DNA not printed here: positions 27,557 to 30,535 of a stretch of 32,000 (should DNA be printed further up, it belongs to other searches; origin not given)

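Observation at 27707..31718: Self-contained two-gene operon: membrane-anchored transglutaminase-like protein plus a membrane-inserted SF2 helicase (candidate undescribed system)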

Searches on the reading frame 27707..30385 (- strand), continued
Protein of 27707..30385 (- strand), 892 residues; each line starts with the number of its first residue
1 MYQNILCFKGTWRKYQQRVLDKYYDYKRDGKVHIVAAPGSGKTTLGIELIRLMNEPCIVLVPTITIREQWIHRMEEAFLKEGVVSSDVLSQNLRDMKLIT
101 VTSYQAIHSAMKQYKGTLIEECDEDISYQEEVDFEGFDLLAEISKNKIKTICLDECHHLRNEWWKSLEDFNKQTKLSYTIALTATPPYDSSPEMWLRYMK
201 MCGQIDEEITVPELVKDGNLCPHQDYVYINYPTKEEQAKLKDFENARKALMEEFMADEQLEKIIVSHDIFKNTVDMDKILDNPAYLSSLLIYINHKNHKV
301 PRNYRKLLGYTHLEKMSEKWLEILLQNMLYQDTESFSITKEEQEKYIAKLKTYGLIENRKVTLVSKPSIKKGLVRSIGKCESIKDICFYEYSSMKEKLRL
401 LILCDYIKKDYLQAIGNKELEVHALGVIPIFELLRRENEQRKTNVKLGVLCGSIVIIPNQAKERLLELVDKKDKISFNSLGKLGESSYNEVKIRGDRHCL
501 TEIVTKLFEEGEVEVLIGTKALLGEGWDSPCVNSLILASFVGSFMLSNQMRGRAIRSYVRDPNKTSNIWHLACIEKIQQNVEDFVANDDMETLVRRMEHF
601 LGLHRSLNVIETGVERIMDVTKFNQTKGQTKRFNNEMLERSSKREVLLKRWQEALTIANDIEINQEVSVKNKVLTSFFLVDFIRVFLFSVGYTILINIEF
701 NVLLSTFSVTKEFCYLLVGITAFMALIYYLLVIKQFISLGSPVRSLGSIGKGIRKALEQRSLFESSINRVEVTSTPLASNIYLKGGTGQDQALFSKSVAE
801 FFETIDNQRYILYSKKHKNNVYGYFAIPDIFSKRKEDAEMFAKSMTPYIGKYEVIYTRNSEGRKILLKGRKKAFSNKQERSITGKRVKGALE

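Call 68: find_encoding_contigs(protein=P0035, flank=6000, max_places=1)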
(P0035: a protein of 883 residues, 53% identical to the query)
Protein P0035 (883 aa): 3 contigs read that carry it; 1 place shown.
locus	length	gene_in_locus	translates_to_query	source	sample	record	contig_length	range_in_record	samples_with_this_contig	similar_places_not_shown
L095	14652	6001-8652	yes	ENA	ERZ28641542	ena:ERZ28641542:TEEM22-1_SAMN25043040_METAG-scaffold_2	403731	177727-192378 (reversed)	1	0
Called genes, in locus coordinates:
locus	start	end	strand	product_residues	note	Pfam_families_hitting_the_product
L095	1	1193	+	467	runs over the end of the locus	PF00324:AA_permease, PF13520:AA_permease_2, PF13906:AA_permease_C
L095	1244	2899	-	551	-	PF05833:NFACT_N, PF05670:NFACT-R_1, PF18297:NFACT-R_2 (weak)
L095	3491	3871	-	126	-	PF00589:Phage_integrase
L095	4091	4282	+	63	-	-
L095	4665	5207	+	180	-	-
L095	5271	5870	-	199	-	-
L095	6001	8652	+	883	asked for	PF00270:DEAD, PF04851:ResIII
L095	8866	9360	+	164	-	-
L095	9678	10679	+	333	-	PF13407:Peripla_BP_4 (faint), PF04392:ABC_sub_bind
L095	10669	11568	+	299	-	PF02653:BPD_transp_2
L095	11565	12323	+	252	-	PF02463:SMC_N (weak), PF00005:ABC_tran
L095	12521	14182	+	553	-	PF00753:Lactamase_B, PF23023:Anti-Pycsar_Apyc1 (faint), PF12706:Lactamase_B_2, PF22505:RNase_J_b_CASP, PF07521:RMMBL, PF17770:RNase_J_C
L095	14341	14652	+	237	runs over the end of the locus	PF00413:Peptidase_M10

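Call 69: find_encoding_contigs(protein=P0060, flank=6000, max_places=1)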
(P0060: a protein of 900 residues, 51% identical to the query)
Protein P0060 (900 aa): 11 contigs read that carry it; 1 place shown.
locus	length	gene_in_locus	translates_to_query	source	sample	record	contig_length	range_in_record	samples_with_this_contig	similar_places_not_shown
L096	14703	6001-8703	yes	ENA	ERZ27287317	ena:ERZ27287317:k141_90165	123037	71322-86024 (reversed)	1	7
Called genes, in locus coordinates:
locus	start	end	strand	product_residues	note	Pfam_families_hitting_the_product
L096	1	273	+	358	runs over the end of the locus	PF10502:Peptidase_S26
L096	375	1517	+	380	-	-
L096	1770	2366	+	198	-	PF18813:PBECR4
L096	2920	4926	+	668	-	PF00133:tRNA-synt_1, PF01406:tRNA-synt_1e (faint), PF01921:tRNA-synt_1f (faint), PF09334:tRNA-synt_1g, PF00133:tRNA-synt_1, PF08264:Anticodon_1 (weak), PF19303:Anticodon_3, PF01588:tRNA_bind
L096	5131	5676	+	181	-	PF00293:NUDIX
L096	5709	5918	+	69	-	-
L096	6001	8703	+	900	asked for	PF00176:SNF2-rel_dom (faint), PF00270:DEAD (weak), PF04851:ResIII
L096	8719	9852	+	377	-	PF13439:Glyco_transf_4, PF13579:Glyco_trans_4_4 (weak), PF00534:Glycos_transf_1, PF13692:Glyco_trans_1_4, PF13524:Glyco_trans_1_2 (faint)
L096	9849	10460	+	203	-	PF02660:G3P_acyltransf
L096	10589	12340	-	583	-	PF08439:Peptidase_M3_N, PF01432:Peptidase_M3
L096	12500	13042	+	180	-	-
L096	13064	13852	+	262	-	PF01026:TatD_DNase, PF04909:Amidohydro_2 (faint)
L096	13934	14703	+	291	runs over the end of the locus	PF00398:RrnaAD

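Call 70: find_encoding_contigs(protein=P0023, flank=6000, max_places=1)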
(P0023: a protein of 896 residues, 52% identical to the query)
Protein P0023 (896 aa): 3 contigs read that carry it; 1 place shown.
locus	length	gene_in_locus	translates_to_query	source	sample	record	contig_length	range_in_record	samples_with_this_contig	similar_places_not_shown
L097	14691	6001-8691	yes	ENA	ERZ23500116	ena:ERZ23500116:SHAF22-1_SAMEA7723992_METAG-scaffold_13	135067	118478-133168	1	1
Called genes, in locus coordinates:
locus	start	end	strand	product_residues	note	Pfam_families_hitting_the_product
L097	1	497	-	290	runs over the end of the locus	PF01261:AP_endonuc_2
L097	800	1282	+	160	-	PF00215:OMPdecase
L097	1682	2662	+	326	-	PF10543:ORF6N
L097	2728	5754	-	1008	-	PF13426:PAS_9 (faint), PF00990:GGDEF, PF08447:PAS_3, PF00990:GGDEF, PF00563:EAL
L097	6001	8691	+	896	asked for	PF00176:SNF2-rel_dom (weak), PF00270:DEAD (weak), PF04851:ResIII, PF13401:AAA_22 (faint)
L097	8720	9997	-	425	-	PF00990:GGDEF, PF00563:EAL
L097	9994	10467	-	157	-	-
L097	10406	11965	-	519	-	PF00990:GGDEF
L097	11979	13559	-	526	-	PF00990:GGDEF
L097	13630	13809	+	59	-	-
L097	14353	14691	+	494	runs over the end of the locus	PF01336:tRNA_anti-codon, PF00152:tRNA-synt_2, PF01409:tRNA-synt_2d (faint)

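Call 85: search_protein_families(library=padloc, alignment_id=A6, max_evalue=1e-10)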
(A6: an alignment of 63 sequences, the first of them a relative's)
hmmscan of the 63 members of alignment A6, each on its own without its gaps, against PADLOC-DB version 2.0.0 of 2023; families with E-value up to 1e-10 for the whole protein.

A. member 1, L035:10753-13854:+ (1033 aa): 6 families
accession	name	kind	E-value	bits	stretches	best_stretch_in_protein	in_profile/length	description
PDLC03041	REase_I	-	5.2e-42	141.9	2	107-525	117-523/1099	Type I restriction enzyme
PDLC03048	REase_I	-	2.9e-40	136.2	2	279-624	212-549/976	Type I restriction enzyme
PDLC03040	REase_I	-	1.4e-39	133.7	1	280-835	230-818/1029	Type I restriction enzyme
PDLC03044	REase_I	-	1.8e-39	133.5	3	277-524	221-465/1034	Type I restriction enzyme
PDLC03045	REase_I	-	9.3e-20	68.2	1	315-567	257-511/995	Type I restriction enzyme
PDLC03046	REase_I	-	2e-19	67.1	0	626-803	663-831/1025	Type I restriction enzyme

B. families by the number of members that match (of 63 scanned): 311 families (the first 25 are shown)
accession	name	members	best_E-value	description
PDLC03046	REase_I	14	2.9e-166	Type I restriction enzyme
PDLC03048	REase_I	14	2.8e-162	Type I restriction enzyme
PDLC03045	REase_I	14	8.5e-98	Type I restriction enzyme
PDLC03019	MTase_I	14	3.1e-53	Type I methyltransferase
PDLC03044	REase_I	14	1e-42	Type I restriction enzyme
PDLC03041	REase_I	14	5.2e-42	Type I restriction enzyme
PDLC03040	REase_I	14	7.2e-41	Type I restriction enzyme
PDLC03032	MTase_I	12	2.9e-68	Type I methyltransferase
PDLC03033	MTase_I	10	9e-265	Type I methyltransferase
PDLC03022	MTase_I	10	7.8e-125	Type I methyltransferase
PDLC03027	MTase_I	10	2.2e-92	Type I methyltransferase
PDLC03031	MTase_I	10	5.2e-80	Type I methyltransferase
PDLC04134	mad2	10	5.3e-59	mads_2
PDLC03240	MTase_II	10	3.2e-54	Type II methyltransferase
PDLC03021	MTase_I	10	8.5e-54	Type I methyltransferase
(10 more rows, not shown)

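Call 86: find_related_loci(query=A1, collection=viral_contigs, flank=6000)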
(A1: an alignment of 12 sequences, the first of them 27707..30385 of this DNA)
Query A1 (892 aa) in viral_contigs; peptide patterns used: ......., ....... (x = any residue, [..] = any of these).
29 stretches matched a pattern; 20 encode a relative of the query (tblastn E <= 1e-3); 20 distinct loci.
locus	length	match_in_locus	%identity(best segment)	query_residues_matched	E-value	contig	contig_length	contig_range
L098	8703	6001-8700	51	2-892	0e+0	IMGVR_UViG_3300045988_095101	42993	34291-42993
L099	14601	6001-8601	50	35-892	0e+0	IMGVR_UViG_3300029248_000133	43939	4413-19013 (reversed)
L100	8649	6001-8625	36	8-885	2e-152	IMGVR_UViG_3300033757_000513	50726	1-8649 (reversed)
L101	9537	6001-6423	26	13-186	2e-9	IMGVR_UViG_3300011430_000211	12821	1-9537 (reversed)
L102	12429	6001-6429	28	13-186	3e-9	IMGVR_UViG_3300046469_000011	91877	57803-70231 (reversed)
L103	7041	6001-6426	28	13-186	3e-8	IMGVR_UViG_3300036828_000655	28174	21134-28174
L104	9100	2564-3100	26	11-221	8e-8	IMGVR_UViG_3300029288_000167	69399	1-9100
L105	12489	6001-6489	24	4-194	2e-7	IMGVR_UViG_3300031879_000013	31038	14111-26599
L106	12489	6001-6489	24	4-194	2e-7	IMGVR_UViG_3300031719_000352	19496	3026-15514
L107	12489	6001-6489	24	4-194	2e-7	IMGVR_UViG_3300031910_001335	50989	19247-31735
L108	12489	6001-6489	24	4-194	2e-7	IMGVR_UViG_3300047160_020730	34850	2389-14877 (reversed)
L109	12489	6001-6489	24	4-194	2e-7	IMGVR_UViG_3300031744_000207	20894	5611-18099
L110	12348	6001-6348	30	34-186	2e-6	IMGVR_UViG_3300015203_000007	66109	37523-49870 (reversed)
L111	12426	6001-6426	27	13-186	2e-6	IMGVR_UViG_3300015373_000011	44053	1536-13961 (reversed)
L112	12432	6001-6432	26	13-191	4e-6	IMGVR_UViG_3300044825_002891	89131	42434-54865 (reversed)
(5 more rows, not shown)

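Call 87: search_protein_families(library=pfam, proteins=[L068:5096-7804:+, L001:1608-2555:+, L002:2180-3172:+, L003:4960-5658:+, L004:6341-7723:+, L015:314-1483:+, L010:3153-4007:+, L009:6612-7736:+, L012:6950-7810:+, L053:116-691:+], max_evalue=0.001)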
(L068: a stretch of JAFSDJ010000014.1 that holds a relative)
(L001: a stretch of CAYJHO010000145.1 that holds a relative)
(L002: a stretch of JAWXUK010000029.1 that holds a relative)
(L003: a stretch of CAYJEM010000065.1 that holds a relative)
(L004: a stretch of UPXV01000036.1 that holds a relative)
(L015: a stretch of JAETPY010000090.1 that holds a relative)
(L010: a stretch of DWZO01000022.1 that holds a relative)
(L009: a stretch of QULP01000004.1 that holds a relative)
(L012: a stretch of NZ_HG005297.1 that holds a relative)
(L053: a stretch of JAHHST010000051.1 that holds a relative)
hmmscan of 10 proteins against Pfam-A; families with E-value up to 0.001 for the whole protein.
L068:5096-7804:+ (902 aa): 1 family
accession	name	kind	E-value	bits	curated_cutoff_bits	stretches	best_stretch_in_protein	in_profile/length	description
PF01841.26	Transglut_core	-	2.5e-10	41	23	1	672-783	3-107/108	Transglutaminase-like superfamily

L001:1608-2555:+ (315 aa): 1 family
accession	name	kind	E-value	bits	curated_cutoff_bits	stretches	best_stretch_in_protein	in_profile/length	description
PF14415.11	DUF4424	-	0.00014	21.6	27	0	62-118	12-64/306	Domain of unknown function (DUF4424)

L002:2180-3172:+ (330 aa): 2 families
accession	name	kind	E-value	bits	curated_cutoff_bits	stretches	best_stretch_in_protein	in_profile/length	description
PF00365.25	PFK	-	7.1e-100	334.4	30.9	1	7-280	1-277/277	Phosphofructokinase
PF01513.26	NAD_kinase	-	7.3e-07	30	25.5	1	87-128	62-104/130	ATP-NAD kinase N-terminal domain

L003:4960-5658:+ (232 aa): 4 families
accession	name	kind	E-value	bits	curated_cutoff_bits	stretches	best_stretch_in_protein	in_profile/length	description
PF13419.12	HAD_2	-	1e-39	136.9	23.8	1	17-200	1-178/178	Haloacid dehalogenase-like hydrolase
PF00702.32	Hydrolase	-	3.4e-22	80.2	26.4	1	15-192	2-189/191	haloacid dehalogenase-like hydrolase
PF12710.13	HAD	-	2e-08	35.3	27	1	17-188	1-186/189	haloacid dehalogenase-like hydrolase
PF13242.12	Hydrolase_like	-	3.7e-05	24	22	1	157-215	4-65/75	HAD-hyrolase-like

L004:6341-7723:+ (460 aa): 2 families
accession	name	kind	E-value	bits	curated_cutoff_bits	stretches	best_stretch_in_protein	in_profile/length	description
PF00206.25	Lyase_1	-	1.4e-46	159.8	27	1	16-311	1-302/312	Lyase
PF08328.16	ASL_C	-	3.9e-39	133.7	35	1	333-448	1-115/115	Adenylosuccinate lyase C-terminal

L015:314-1483:+ (389 aa): 3 families
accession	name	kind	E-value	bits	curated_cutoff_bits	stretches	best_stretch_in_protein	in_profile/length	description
PF07905.16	PucR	-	1.7e-25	90.1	33.5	1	14-122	7-114/118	Purine catabolism regulatory protein-like family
PF13556.12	HTH_30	-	8.9e-15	54.7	27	1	323-379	2-58/59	PucR C-terminal helix-turn-helix domain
PF17853.6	GGDEF_2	-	5.4e-05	23.8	24.5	1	161-269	17-114/116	GGDEF-like domain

L010:3153-4007:+ (284 aa): 1 family
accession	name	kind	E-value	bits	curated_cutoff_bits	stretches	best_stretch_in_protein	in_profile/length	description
PF02645.21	DegV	-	7.1e-64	216.3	27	1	8-283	2-279/280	Uncharacterised protein, DegV family COG1307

L009:6612-7736:+ (374 aa): 0 families

L012:6950-7810:+ (286 aa): 1 family
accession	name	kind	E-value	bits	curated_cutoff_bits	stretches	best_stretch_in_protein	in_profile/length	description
PF04794.17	YdjC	-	3.4e-42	145.6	29.7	1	37-274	1-266/266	YdjC-like protein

L053:116-691:+ (191 aa): 4 families
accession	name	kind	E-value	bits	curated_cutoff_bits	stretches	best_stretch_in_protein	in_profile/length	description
PF04851.21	ResIII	-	4.7e-23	82.3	22.5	1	11-184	3-163/164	Type III restriction enzyme, res subunit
PF00270.35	DEAD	-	1.7e-08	34.8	26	1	14-187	2-163/167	DEAD/DEAH box helicase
PF00176.29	SNF2-rel_dom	-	5.7e-06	26.1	24.9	1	38-183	26-163/290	SNF2-related domain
PF13401.12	AAA_22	-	4.3e-05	24.3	27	1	33-184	9-125/130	AAA domain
